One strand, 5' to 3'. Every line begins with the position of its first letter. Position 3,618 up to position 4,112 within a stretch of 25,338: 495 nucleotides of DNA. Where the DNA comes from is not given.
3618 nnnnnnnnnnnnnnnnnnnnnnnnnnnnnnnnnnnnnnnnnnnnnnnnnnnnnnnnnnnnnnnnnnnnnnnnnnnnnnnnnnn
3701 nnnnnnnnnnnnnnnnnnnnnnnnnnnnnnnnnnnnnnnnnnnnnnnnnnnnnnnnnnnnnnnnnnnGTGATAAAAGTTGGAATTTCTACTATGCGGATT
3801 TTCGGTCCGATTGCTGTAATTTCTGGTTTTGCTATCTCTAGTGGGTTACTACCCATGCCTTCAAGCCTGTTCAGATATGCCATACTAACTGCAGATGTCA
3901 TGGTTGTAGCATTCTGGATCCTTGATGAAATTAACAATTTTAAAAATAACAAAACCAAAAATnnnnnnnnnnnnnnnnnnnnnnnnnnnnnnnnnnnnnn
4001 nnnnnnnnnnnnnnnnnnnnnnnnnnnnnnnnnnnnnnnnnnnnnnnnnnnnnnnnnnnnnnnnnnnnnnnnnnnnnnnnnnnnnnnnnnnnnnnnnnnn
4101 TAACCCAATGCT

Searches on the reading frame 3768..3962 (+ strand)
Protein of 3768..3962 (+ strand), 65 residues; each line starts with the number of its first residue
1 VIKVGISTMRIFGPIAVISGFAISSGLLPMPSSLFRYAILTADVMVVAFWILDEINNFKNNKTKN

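Call 7: search_protein_families(library=pfam, proteins=[window:3768-3962:+], max_evalue=1)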
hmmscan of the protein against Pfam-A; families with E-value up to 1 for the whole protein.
window:3768-3962:+ (65 aa): 0 families

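Call 9: find_homologous_proteins(query=window:3768-3962:+, max_evalue=10)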
Query window:3768-3962:+ (65 aa): 4 proteins with E <= 10 among 4 candidates.
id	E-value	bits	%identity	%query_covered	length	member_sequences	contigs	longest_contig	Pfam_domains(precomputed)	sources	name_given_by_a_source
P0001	1.7e-33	130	98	100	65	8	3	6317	-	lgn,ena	-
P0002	2.4e-31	124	85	85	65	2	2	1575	-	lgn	-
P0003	4.4e-15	72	56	98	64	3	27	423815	-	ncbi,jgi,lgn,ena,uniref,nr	ncbi:TPA: hypothetical protein KRU84_001972 [Escherichia coli]|jgi:hypothetical protein|uniref:hypot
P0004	1.8e-10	58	58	77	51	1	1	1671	-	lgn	-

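Call 11: find_encoding_contigs(protein=P0003, flank=6000, max_places=8)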
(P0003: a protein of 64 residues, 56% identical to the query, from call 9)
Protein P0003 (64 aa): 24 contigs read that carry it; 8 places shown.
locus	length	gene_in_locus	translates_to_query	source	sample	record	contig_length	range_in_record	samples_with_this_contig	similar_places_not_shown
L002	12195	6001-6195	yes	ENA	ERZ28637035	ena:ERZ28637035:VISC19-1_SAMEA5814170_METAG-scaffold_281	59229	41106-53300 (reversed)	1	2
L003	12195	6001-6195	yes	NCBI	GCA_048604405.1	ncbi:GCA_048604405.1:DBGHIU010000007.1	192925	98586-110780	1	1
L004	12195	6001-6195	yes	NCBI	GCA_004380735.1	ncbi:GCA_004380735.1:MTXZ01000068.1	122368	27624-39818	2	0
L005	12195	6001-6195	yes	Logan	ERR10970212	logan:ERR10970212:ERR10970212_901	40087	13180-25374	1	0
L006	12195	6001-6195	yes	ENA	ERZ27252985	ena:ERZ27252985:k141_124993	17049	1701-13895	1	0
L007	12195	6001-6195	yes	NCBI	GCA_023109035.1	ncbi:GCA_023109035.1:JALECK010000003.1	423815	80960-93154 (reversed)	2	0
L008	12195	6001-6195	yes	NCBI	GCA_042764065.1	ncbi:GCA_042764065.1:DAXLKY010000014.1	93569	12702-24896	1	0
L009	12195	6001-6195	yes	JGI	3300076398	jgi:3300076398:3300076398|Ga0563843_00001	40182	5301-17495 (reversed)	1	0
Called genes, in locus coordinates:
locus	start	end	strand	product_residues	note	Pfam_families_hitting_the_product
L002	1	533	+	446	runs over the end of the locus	PF03349:Toluene_X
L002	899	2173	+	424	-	-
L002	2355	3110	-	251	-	PF04333:MlaA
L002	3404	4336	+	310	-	PF01226:Form_Nir_trans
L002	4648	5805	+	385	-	PF13356:Arm-DNA-bind_3, PF14659:Phage_int_SAM_3 (weak), PF22022:Phage_int_M, PF00589:Phage_integrase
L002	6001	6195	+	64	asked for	-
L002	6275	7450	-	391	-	PF01757:Acyl_transf_3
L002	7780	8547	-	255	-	PF13276:HTH_21, PF00665:rve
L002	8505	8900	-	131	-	PF01527:HTH_Tnp_1, PF13384:HTH_23 (weak), PF13518:HTH_28 (faint)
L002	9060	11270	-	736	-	PF09008:Head_binding, PF13472:Lipase_GDSL_2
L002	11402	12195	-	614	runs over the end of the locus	PF26808:Phage_P22_gp16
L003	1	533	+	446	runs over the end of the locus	PF03349:Toluene_X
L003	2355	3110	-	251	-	PF04333:MlaA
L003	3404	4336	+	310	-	PF01226:Form_Nir_trans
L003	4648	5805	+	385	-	PF13356:Arm-DNA-bind_3, PF14659:Phage_int_SAM_3 (weak), PF22022:Phage_int_M, PF00589:Phage_integrase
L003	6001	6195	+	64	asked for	-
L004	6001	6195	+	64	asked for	-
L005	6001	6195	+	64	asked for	-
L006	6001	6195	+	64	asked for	-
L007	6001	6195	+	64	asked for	-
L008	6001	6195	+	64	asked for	-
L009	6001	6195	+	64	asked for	-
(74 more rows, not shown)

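Call 16: find_encoding_contigs(protein=P0002, flank=6000, max_places=6)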
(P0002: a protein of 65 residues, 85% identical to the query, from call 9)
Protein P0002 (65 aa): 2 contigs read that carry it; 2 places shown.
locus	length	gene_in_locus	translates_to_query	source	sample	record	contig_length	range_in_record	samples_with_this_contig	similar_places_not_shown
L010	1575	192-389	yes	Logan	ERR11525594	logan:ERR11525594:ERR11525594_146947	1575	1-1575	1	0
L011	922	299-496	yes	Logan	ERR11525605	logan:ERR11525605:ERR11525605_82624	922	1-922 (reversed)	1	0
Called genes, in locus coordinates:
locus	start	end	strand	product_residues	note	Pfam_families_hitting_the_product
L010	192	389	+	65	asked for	-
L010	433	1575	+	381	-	?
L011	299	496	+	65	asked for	-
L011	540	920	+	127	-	?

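Call 17: find_encoding_contigs(protein=P0001, flank=6000, max_places=6)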
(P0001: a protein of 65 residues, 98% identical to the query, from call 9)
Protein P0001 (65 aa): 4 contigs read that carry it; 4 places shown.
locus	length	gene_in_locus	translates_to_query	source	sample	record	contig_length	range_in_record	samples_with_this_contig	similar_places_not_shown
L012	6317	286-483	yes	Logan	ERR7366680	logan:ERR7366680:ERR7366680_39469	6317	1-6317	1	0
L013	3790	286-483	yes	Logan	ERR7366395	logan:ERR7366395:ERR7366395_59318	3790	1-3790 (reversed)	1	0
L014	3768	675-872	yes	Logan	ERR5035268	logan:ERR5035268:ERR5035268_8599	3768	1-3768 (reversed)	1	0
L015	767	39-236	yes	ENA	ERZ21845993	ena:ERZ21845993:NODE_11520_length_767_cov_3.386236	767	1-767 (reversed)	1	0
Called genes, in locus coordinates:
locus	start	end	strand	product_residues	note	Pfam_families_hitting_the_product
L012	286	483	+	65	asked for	-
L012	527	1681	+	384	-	PF01757:Acyl_transf_3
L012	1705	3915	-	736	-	PF09008:Head_binding, PF13472:Lipase_GDSL_2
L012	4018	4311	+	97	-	PF05534:HicB (weak), PF03869:Arc, PF22513:FitA-like_RHH (weak), PF11423:Repressor_Mnt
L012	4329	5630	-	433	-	-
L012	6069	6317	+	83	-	?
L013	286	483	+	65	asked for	-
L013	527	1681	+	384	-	PF01757:Acyl_transf_3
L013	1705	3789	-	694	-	?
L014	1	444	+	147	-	?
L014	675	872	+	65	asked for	-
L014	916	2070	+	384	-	PF01757:Acyl_transf_3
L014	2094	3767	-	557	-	?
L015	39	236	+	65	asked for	-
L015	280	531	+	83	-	-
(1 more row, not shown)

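Call 25: search_protein_representatives(alignment_id=A2)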
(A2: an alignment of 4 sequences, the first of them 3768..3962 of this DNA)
Query: 4 sequences, 65 profile positions. Proteins with E-value up to 0.001 (for the whole library): 4; up to 1e-10: 1; up to 1e-30: 0. The best 4 are listed.
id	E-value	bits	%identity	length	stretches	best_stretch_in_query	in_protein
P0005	6.5e-19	83.6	-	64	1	1-55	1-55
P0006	4.3e-06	42.6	-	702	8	17-42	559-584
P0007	6.3e-05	38.8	-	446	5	24-42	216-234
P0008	8.2e-04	35.2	-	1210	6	2-45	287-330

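Call 27: find_encoding_contigs(protein=P0005, flank=6000, max_places=8)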
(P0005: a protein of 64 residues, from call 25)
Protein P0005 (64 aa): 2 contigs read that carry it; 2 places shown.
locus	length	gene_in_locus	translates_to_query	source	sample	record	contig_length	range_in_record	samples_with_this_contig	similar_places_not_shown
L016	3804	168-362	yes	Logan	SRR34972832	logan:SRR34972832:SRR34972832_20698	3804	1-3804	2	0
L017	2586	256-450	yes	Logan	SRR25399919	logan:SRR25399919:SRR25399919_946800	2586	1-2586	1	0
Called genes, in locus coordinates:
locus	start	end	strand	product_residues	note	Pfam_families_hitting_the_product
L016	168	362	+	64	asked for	-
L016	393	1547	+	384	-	PF01757:Acyl_transf_3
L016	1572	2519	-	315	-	-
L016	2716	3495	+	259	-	PF00589:Phage_integrase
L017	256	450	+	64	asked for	-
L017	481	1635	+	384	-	PF01757:Acyl_transf_3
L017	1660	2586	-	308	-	?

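Call 30: search_protein_families(library=pfam, proteins=[L016:1575-2519:-, L016:2716-3492:+], max_evalue=0.1)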
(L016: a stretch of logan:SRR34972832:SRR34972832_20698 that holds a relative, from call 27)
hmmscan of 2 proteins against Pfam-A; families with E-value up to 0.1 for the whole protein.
L016:1575-2519:- (315 aa): 0 families

L016:2716-3492:+ (259 aa): 1 family
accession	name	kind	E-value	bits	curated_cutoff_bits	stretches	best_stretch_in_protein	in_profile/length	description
PF00589.27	Phage_integrase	-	3.6e-20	72.9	27.1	1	35-227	3-165/172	Phage integrase family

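Call 31: find_related_loci(query=A3, collection=genome_contigs, flank=6000)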
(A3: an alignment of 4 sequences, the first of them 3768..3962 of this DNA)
Query A3 (65 aa) in genome_contigs; peptide patterns used: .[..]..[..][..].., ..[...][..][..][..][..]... (x = any residue, [..] = any of these).
57 stretches matched a pattern, but none encodes a relative of the query by tblastn (E <= 1e-3).

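Call 32: find_related_loci(query=A3, collection=viral_contigs, flank=6000)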
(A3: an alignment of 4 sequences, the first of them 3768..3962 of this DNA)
Query A3 (65 aa) in viral_contigs; peptide patterns used: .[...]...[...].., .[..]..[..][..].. (x = any residue, [..] = any of these).
29 stretches matched a pattern; 2 encode a relative of the query (tblastn E <= 1e-3); 2 distinct loci.
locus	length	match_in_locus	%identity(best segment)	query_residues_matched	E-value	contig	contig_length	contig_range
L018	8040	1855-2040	63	1-62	9e-26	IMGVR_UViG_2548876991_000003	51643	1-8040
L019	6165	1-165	56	1-55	8e-19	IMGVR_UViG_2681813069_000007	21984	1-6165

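Call 42: find_related_loci(query=A5, collection=metagenome_contigs, flank=5000)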
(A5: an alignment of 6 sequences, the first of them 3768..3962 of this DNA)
Query A5 (65 aa) in metagenome_contigs; peptide patterns used: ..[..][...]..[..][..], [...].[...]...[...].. (x = any residue, [..] = any of these).
208 stretches matched a pattern; 4 encode a relative of the query (tblastn E <= 1e-3); 4 distinct loci.
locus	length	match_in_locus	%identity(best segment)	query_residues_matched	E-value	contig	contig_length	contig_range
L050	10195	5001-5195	98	1-65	1e-39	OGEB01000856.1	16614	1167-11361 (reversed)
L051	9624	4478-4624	100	17-65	1e-29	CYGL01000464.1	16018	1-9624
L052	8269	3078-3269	58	1-64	2e-21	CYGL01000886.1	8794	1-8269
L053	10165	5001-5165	56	1-55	2e-18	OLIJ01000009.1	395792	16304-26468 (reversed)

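Call 61: search_protein_families(library=phrogs, proteins=[window:3768-3962:+, P0003, P0005, L018:1855-2049:+], max_evalue=1)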
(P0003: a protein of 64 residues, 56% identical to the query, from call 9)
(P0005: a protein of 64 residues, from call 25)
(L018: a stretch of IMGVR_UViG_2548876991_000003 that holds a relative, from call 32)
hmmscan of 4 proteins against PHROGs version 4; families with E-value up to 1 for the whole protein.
window:3768-3962:+ (65 aa): 0 families

P0003 (64 aa): 3 families
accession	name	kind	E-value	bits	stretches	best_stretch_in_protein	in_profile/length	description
phrog_13688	-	unknown function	0.054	14.3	1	5-54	44-92/201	-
phrog_14823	-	unknown function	0.21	12.9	1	7-56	6-56/153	-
phrog_20831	-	moron, auxiliary metabolic gene and host takeover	0.27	12.5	1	34-63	3-32/57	membrane protein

P0005 (64 aa): 0 families

L018:1855-2049:+ (65 aa): 1 family
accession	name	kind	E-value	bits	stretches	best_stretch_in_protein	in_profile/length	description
phrog_21792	-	unknown function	0.18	12.8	1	30-62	35-66/68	-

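Call 62: search_protein_families(library=ncbifam, proteins=[window:3768-3962:+, P0003, P0005, L018:1855-2049:+], max_evalue=1)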
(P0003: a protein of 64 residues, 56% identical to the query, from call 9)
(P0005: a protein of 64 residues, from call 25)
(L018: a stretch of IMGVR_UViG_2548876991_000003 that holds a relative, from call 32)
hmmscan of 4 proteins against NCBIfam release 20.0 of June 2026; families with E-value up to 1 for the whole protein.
window:3768-3962:+ (65 aa): 0 families

P0003 (64 aa): 0 families

P0005 (64 aa): 0 families

L018:1855-2049:+ (65 aa): 0 families

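Call 63: search_solved_structures(query=A5, max_evalue=10)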
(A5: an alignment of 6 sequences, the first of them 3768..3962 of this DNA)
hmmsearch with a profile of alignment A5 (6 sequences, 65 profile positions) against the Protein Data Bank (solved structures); distinct sequences matched with E-value up to 10: 0.

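Call 76: predict_structure(alignment_id=A2)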
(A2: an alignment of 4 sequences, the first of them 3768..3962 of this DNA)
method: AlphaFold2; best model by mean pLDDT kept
length: 65 residues; sequences in the alignment: 4
mean_pLDDT: 72.7   pTM: 0.48
mean pLDDT of the five models: 72.7, 70.6, 69.3, 67.4, 66.5
residues with pLDDT >= 90: 0; 70-90: 48; 50-70: 15; < 50: 2
segments of 3 or more residues with pLDDT < 50: none
pLDDT, mean of each block of 10 residues (from residue 1): 58 76 76 79 81 75 56
secondary structure, 60 per line:
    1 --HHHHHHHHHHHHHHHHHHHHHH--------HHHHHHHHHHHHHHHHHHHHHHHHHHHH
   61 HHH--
elements in order: H3-24 H33-63

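Call 88: list_cluster_members(proteins=[window:3768-3962:+, P0003, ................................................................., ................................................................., P0005])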
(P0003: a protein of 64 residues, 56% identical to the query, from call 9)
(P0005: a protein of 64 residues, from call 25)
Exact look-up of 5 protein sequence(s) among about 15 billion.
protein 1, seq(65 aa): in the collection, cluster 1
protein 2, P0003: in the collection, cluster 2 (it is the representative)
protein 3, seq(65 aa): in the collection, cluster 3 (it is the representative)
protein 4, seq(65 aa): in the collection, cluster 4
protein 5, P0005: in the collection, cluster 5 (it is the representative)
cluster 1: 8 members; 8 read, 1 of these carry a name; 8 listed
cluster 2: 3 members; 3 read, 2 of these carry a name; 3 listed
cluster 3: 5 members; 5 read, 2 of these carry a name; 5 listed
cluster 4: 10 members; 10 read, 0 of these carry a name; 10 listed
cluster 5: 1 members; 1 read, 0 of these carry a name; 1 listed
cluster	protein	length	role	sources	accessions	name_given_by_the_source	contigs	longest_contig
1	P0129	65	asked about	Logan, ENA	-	-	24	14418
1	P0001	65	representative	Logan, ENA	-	-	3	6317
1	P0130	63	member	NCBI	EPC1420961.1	hypothetical protein ACRV3H_003205, partial [Escherichia coli]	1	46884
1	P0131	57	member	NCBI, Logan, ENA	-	-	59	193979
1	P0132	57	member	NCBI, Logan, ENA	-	-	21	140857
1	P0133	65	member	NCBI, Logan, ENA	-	-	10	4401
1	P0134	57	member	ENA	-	-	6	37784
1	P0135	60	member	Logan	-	-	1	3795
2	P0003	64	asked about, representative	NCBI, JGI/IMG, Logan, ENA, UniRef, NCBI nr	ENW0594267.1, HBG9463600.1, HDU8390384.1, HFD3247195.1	TPA: hypothetical protein KRU84_001972 [Escherichia coli] | hypothetical protein | hypothetical protein n=1 Tax=Escherichia coli TaxID=562 RepID=UPI000944F0DA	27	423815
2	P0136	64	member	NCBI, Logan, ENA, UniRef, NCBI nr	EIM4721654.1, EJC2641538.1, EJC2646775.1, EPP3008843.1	hypothetical protein P3481_10960 [Escherichia coli] | hypothetical protein n=1 Tax=Escherichia coli TaxID=562 RepID=UPI00204221B3 | hypothetical protein [Escherichia coli]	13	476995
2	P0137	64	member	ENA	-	-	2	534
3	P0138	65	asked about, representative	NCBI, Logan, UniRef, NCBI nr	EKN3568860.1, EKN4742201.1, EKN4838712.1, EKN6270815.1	hypothetical protein FG426_002025 [Yersinia enterocolitica] | hypothetical protein n=1 Tax=Yersinia enterocolitica TaxID=630 RepID=UPI0028B87789 | hypothetical protein [Yersinia enterocolitica]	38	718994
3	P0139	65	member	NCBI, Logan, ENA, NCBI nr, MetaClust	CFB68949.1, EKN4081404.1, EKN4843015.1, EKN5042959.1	hypothetical protein ACVT81_003568 [Yersinia enterocolitica] | hypothetical protein [Yersinia enterocolitica] | status=active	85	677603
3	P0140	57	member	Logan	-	-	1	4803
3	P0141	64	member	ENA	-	-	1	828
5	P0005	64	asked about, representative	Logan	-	-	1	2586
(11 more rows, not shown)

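Call 101: search_protein_families(library=pfam, proteins=[P0003, P0005, L018:1855-2049:+], max_evalue=1)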
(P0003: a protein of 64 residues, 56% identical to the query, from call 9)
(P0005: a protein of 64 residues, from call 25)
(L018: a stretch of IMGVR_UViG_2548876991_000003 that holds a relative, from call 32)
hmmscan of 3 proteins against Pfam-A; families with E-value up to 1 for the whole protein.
P0003 (64 aa): 0 families

P0005 (64 aa): 0 families

L018:1855-2049:+ (65 aa): 1 family
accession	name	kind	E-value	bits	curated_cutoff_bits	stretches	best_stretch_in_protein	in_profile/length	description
PF21741.2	DUF6867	-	0.00073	20.4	27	1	7-53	9-55/106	Domain of unknown function (DUF6867)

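Call 102: search_protein_families(library=pfam, alignment_id=A5, max_evalue=10)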
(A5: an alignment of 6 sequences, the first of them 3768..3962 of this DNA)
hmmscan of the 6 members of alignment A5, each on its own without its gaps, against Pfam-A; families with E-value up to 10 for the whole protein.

A. member 1, window:3768-3962:+ (65 aa): 0 families

B. families by the number of members that match (of 6 scanned): 1 family
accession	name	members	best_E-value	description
PF21741.2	DUF6867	1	0.00073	Domain of unknown function (DUF6867)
